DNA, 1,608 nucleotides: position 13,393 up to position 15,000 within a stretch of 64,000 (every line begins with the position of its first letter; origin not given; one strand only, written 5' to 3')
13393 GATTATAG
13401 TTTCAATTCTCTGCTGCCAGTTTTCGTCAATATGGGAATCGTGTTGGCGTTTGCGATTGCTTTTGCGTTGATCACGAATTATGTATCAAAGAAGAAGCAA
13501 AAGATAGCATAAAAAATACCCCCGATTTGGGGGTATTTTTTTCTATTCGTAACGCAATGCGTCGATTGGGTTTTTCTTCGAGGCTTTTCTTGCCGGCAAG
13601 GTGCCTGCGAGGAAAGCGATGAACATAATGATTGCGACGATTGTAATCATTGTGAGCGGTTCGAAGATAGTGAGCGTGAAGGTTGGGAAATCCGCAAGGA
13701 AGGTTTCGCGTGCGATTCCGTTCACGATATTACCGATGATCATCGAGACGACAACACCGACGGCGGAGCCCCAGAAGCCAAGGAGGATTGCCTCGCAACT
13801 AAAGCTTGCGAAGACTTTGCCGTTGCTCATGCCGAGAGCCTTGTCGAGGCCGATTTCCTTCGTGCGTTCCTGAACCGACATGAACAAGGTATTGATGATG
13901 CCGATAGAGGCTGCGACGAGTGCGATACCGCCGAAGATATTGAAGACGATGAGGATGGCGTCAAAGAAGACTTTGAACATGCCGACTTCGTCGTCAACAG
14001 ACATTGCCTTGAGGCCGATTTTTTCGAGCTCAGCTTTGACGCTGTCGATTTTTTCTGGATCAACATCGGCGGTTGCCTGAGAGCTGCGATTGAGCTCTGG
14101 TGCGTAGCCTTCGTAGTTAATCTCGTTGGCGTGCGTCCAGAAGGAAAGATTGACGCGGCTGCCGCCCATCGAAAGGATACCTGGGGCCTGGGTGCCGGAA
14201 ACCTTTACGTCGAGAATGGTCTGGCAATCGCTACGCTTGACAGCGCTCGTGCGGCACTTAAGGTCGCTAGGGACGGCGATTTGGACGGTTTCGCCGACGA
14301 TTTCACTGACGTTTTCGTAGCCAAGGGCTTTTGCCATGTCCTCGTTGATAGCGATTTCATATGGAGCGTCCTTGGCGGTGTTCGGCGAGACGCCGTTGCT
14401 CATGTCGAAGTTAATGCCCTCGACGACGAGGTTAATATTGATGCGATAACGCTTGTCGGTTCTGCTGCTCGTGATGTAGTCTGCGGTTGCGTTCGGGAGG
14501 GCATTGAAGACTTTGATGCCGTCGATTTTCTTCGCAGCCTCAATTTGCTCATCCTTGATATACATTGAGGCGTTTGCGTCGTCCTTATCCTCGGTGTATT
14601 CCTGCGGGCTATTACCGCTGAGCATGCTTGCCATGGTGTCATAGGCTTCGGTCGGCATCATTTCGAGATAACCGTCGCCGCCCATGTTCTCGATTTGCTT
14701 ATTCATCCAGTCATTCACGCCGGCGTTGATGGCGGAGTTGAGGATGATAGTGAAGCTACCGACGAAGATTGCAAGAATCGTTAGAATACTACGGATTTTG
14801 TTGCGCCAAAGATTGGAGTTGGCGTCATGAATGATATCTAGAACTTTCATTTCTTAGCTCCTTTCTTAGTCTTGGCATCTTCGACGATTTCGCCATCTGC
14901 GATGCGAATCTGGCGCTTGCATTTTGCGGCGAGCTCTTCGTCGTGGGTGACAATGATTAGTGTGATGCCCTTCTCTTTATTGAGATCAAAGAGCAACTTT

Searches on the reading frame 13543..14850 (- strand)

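Call 18: search_protein_families(library=pfam, proteins=[window:13543-14850:-], max_evalue=0.00001)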
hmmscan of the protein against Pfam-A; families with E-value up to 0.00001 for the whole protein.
window:13543-14850:- (435 aa): 2 families
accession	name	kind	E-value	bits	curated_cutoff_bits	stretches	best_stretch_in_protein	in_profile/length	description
PF02687.27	FtsX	-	6.2e-21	75.1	25.5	1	304-428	1-120/120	FtsX-like permease C-terminal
PF12704.14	MacB_PCD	-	4.1e-09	37.5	27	1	21-277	1-206/207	MacB-like periplasmic core domain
